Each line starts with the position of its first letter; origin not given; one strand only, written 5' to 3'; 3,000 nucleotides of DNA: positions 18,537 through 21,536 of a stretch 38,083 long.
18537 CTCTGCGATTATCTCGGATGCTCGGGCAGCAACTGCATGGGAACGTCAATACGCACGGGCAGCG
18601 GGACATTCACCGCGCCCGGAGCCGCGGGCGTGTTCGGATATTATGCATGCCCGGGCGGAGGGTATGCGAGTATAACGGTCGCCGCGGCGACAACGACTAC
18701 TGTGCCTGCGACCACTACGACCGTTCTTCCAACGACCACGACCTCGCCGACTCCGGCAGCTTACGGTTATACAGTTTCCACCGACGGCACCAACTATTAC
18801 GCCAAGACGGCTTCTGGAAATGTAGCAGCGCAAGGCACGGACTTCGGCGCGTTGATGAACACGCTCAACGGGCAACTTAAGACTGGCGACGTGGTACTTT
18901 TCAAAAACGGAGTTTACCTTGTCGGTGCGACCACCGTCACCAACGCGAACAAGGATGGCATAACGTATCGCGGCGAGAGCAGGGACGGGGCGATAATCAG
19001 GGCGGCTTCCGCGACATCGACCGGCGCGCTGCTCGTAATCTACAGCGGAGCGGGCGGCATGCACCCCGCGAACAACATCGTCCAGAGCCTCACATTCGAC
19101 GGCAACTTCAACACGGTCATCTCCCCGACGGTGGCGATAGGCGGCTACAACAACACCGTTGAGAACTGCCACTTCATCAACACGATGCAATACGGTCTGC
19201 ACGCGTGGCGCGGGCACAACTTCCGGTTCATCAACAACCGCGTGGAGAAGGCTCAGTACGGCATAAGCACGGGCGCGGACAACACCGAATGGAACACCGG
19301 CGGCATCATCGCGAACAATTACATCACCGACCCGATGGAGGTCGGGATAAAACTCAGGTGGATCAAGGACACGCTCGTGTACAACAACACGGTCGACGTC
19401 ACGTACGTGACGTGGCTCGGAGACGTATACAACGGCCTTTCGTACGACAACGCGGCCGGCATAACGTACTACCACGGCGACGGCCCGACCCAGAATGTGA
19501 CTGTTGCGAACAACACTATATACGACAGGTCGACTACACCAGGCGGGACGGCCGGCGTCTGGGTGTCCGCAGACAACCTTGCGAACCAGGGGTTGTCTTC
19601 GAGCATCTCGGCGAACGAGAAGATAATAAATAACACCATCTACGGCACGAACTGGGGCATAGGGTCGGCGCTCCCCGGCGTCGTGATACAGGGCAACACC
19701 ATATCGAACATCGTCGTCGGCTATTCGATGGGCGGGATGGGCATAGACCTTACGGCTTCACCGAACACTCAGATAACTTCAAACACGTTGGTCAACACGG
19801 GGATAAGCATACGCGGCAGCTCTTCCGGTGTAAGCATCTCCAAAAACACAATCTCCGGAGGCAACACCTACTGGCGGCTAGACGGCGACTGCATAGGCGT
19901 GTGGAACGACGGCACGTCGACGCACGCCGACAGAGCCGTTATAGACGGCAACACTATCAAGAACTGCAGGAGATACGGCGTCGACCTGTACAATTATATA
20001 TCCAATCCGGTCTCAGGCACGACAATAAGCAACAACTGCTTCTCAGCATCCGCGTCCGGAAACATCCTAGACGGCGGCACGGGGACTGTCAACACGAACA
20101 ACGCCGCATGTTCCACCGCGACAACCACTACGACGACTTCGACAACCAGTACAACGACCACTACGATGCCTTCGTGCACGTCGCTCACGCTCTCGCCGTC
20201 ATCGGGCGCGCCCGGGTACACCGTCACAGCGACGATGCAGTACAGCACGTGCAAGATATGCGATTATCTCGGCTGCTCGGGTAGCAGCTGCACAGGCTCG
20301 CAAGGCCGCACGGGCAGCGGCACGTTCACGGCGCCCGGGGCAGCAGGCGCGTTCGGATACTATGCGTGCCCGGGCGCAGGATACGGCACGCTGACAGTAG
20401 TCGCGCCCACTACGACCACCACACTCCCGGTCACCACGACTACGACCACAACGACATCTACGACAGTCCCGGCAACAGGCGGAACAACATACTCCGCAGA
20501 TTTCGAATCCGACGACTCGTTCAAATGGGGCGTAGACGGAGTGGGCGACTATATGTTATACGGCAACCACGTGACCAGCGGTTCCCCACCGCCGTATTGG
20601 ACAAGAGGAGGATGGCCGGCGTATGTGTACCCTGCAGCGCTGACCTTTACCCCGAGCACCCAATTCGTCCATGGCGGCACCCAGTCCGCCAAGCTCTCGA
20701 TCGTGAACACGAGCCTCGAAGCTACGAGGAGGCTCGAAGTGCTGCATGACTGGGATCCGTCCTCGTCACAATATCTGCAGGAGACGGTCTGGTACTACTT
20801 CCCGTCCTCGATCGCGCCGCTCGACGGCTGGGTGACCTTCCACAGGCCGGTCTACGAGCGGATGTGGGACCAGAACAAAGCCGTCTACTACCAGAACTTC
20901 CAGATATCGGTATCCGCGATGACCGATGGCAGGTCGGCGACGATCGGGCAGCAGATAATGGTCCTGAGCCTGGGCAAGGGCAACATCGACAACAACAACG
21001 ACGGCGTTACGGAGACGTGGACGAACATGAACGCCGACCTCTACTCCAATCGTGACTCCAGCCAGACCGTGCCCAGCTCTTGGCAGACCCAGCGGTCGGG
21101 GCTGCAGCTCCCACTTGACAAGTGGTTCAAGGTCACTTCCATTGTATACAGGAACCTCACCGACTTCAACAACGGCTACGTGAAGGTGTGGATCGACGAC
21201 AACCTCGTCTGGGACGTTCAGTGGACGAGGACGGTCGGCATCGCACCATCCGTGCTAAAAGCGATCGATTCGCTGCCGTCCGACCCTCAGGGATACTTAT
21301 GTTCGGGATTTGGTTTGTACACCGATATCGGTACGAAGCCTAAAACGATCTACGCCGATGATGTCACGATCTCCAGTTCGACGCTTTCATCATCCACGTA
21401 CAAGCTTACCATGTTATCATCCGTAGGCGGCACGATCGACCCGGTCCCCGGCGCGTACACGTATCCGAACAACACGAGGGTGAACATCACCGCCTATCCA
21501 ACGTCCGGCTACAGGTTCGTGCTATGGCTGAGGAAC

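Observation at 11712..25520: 13.8-kb single ORF: giant modular beta-helix / Cys-knot-like / poly-Thr surface protein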

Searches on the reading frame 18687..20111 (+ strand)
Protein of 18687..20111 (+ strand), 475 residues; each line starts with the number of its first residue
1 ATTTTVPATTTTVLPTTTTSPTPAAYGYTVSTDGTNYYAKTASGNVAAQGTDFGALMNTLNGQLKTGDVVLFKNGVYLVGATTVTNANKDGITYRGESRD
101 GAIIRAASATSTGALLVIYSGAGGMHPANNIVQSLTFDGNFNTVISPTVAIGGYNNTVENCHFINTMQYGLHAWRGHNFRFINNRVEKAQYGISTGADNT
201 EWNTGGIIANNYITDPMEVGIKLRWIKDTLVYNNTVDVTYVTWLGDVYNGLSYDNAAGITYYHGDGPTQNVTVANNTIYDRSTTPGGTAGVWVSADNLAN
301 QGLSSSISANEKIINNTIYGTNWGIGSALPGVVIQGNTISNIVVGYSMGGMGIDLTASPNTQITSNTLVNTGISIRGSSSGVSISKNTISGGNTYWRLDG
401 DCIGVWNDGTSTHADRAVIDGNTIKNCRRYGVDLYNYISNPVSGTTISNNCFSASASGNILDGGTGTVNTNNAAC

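Call 17: search_protein_families(library=pfam, proteins=[window:18687-20111:+], max_evalue=1)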
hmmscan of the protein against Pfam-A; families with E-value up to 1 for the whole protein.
window:18687-20111:+ (475 aa): 3 families
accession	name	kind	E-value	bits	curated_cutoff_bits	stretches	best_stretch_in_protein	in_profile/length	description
PF13229.12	Beta_helix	-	9.9e-20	71.2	25.9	3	311-471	10-156/158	Right handed beta helix region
PF05048.19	NosD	-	7.5e-09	35.8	23.6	3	145-281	35-149/212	Periplasmic copper-binding protein (NosD)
PF01523.21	PmbA_TldD_1st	-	0.98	10.1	20.9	0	175-197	9-31/65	PmbA/TldA metallopeptidase domain 1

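Call 39: search_protein_families(library=phrogs, proteins=[window:18759-20111:+], max_evalue=0.001)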
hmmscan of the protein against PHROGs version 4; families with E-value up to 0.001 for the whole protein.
window:18759-20111:+ (451 aa): 1 family
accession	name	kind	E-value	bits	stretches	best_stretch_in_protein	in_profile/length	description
phrog_2234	-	tail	3.5e-05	23.6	1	127-371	409-651/757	tail spike protein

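Call 61: search_solved_structures(query=A3, max_evalue=1, show_alignments=1)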
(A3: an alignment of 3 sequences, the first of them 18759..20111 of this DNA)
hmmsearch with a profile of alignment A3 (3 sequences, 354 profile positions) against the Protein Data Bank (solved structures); distinct sequences matched with E-value up to 1: 2.
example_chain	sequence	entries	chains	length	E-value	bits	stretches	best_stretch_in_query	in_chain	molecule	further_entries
4ysj_A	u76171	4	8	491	0.32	13.1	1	190-258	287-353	Calmodulin-like domain protein kinase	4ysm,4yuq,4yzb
8t9n_A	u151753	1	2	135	0.34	13.1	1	173-226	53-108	Anti-sigma-I factor RsgI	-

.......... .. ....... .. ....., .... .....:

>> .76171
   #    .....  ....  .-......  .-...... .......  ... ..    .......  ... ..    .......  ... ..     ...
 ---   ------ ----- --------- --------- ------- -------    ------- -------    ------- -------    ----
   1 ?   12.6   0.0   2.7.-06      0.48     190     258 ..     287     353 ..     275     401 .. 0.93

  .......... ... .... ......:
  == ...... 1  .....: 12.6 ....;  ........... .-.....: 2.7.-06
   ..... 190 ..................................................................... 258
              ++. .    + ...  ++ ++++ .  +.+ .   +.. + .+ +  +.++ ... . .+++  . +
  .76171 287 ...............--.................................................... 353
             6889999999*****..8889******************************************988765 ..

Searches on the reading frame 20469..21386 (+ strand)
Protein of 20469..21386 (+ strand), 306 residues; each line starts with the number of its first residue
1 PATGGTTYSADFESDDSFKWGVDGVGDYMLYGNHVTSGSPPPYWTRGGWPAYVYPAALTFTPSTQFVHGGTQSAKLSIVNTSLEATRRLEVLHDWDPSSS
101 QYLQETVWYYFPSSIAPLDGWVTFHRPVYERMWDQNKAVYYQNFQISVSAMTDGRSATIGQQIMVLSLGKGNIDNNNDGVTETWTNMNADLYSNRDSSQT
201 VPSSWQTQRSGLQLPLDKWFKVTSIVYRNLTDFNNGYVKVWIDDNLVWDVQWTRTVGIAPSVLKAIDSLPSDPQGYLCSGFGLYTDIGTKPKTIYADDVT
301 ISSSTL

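Call 17: search_protein_families(library=pfam, proteins=[window:20478-21386:+], max_evalue=1)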
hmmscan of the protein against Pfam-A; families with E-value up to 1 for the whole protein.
seq(303 aa): 0 families

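Call 18: find_homologous_proteins(query=window:20478-21386:+)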
Query seq(303 aa) (303 aa): 19 proteins with E <= 0.001 among 561 candidates.
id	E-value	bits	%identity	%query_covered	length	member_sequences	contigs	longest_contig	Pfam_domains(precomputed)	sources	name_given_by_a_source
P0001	8.1e-133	461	68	97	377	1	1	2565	-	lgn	-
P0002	3.5e-128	445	64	95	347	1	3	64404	-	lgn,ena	-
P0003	6.3e-128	445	62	97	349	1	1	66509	-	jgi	jgi:hypothetical protein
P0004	8.2e-128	444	65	98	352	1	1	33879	-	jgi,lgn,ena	-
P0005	3.4e-127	442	65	98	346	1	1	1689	-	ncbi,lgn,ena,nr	ncbi:hypothetical protein KAU93_04170 [Candidatus Bathyarchaeota archaeon]|nr:hypothetical protein [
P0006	1.3e-126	440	63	98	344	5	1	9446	-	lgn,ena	-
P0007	1.7e-125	437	63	98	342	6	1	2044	-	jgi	jgi:hypothetical protein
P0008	9.4e-125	434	63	98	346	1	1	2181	-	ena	-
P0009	1.8e-124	433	63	98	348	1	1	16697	-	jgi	jgi:hypothetical protein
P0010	2.9e-123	429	61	100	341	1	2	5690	-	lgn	-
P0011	6.8e-122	425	61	99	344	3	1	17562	-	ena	-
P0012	1.9e-119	417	66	91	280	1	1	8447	-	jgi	-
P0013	1.8e-116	407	60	97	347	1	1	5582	-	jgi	jgi:hypothetical protein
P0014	1.1e-106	375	64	82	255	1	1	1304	-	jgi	-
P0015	5.5e-96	340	59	83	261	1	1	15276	PF14099.14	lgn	-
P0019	1.4e-50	190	40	79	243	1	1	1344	PF14099.14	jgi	jgi:hypothetical protein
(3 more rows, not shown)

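Call 21: find_encoding_contigs(protein=P0003, flank=6000, max_places=3)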
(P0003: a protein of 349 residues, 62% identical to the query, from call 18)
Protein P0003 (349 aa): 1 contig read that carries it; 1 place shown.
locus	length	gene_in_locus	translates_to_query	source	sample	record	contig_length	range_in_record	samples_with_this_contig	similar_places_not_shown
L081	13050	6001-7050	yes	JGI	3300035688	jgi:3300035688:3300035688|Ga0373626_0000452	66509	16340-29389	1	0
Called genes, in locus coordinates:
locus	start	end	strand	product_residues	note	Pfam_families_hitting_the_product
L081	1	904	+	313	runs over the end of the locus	PF00106:adh_short, PF01073:3Beta_HSD, PF01370:Epimerase, PF02719:Polysacc_synt_2, PF04321:RmlD_sub_bind, PF05368:NmrA, PF07993:NAD_binding_4, PF13460:NAD_binding_10, +1 more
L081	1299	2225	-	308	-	PF02522:Antibiotic_NAT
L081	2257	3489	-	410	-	-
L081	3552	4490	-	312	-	-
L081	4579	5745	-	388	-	PF00534:Glycos_transf_1, PF13692:Glyco_trans_1_4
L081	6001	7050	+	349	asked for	-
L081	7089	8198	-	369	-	PF13480:Acetyltransf_6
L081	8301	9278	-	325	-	PF00535:Glycos_transf_2, PF10111:Glyco_tranf_2_2 (faint), PF13641:Glyco_tranf_2_3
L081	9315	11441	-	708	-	PF09971:DUF2206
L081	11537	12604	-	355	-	PF01408:GFO_IDH_MocA, PF02894:GFO_IDH_MocA_C, PF22725:GFO_IDH_MocA_C3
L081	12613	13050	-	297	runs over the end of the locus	PF04015:DUF362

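Call 27: predict_structure(alignment_id=A1)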
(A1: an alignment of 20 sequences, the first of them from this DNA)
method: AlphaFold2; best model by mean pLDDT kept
length: 303 residues; sequences in the alignment: 20
mean_pLDDT: 65.3   pTM: 0.69
mean pLDDT of the five models: 65.3, 63.7, 62.1, 61.5, 49.8
residues with pLDDT >= 90: 39; 70-90: 109; 50-70: 67; < 50: 88
segments of 3 or more residues with pLDDT < 50: 1-32, 34-50, 57-66, 68-80, 190-195, 264-270
pLDDT, mean of each block of 10 residues (from residue 1): 25 29 39 43 39 48 47 42 62 78 92 83 73 52 84 79 75 69 59 56 81 94 87 91 91 73 48 68 70 84 62
secondary structure, 60 per line:
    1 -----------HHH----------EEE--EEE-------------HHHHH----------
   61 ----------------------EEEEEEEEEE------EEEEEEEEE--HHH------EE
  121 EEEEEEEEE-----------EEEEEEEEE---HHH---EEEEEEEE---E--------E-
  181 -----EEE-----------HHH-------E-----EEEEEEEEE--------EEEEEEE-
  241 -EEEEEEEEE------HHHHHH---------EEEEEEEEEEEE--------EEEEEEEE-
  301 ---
elements in order: E25-27 E30-32 H46-50 E83-92 E99-107 E119-129 E141-149 E159-166 E186-188 E216-224 E233-239 E242-250 H257-262 E272-283 E292-299

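Call 30: fold_search(model_id=the predicted structure, library=pdb)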
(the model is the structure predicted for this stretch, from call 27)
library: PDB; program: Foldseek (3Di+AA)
matches with E <= 10: 592; with E <= 0.001: 21
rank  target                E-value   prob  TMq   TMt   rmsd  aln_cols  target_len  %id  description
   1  6kcw                  3.6e-06  1.00  0.39  0.47   6.8       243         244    9  Structure of alginate lyase Aly36B (released 2020-06-24)
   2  6kcv_A                4.7e-06  1.00  0.37  0.45   7.4       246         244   10  Structure of alginate lyase Aly36B mutant K143A/Y185A in complex with alginate tetrasaccharide (released 2020-06-24)
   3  6kzk_A                8.6e-06  1.00  0.37  0.46   6.2       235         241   10  Structure of alginate lyase Aly36B mutant K143A/M171A in complex with alginate trisaccharide (released 2020-09-23)
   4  3gne_A                1.2e-05  1.00  0.34  0.41  11.1       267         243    8  Crystal structure of alginate lyase vAL-1 from Chlorella virus (released 2009-10-20)
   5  5gmt_A                1.9e-05  1.00  0.39  0.43   8.9       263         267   10  Crystal structure of the marine PL-14 alginate lyase from Aplysia kurodai (released 2017-01-04)
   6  3a0n                  3.0e-05  1.00  0.37  0.45   7.6       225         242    8  Crystal structure of D-glucuronic acid-bound alginate lyase vAL-1 from Chlorella virus (released 2009-10-20)
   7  5gmt_B                4.7e-05  1.00  0.37  0.42   9.6       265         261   10  Crystal structure of the marine PL-14 alginate lyase from Aplysia kurodai (released 2017-01-04)
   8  7zvc_A                6.5e-05  1.00  0.35  0.40   6.3       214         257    9  Second crystal form of the mature glutamic-class prolyl-endopeptidase neprosin at 1.85 A resolution. (released 2022-08-10)
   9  7zvb_A                7.7e-05  1.00  0.35  0.40   6.1       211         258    8  Crystal Structure of the mature form of the glutamic-class prolyl-endopeptidase neprosin at 2.35 A resolution. (released 2022-08-10)
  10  9qr8_A                1.9e-04  1.00  0.35  0.40   7.4       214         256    9  Gliadin degrading prolyl endopeptidase Celiacase (neprosin C334V) (released 2025-10-22)
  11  3zvx_B                2.2e-04  1.00  0.32  0.38   8.0       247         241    9  STRUCTURE OF THE LECTIN FROM PLATYPODIUM ELEGANS IN COMPLEX WITH A TRIMANNOSIDE (released 2012-01-11)
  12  7qpu_A                3.6e-04  1.00  0.29  0.23   9.6       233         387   12  Botulinum neurotoxin A5 cell binding domain in complex with GM1b oligosaccharide (released 2022-03-09)
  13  4c1w_A                4.0e-04  1.00  0.26  0.38  11.4       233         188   10  Carbohydrate binding domain from Streptococcus pneumoniae NanA sialidase complexed with 3'-sialyllactose (released 2014-08-27)
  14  3zyr_B                5.2e-04  1.00  0.31  0.36   8.0       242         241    9  Structure of the lectin from Platypodium elegans in complex with heptasaccharide (released 2012-01-11)
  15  4le3_D                5.8e-04  1.00  0.33  0.38   7.7       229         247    8  Crystal structure of a GH131 beta-glucanase catalytic domain from Podospora anserina (released 2013-09-11)
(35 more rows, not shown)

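Call 39: search_protein_families(library=phrogs, proteins=[window:20469-21386:+], max_evalue=0.001)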
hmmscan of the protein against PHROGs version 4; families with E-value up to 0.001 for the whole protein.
window:20469-21386:+ (306 aa): 0 families
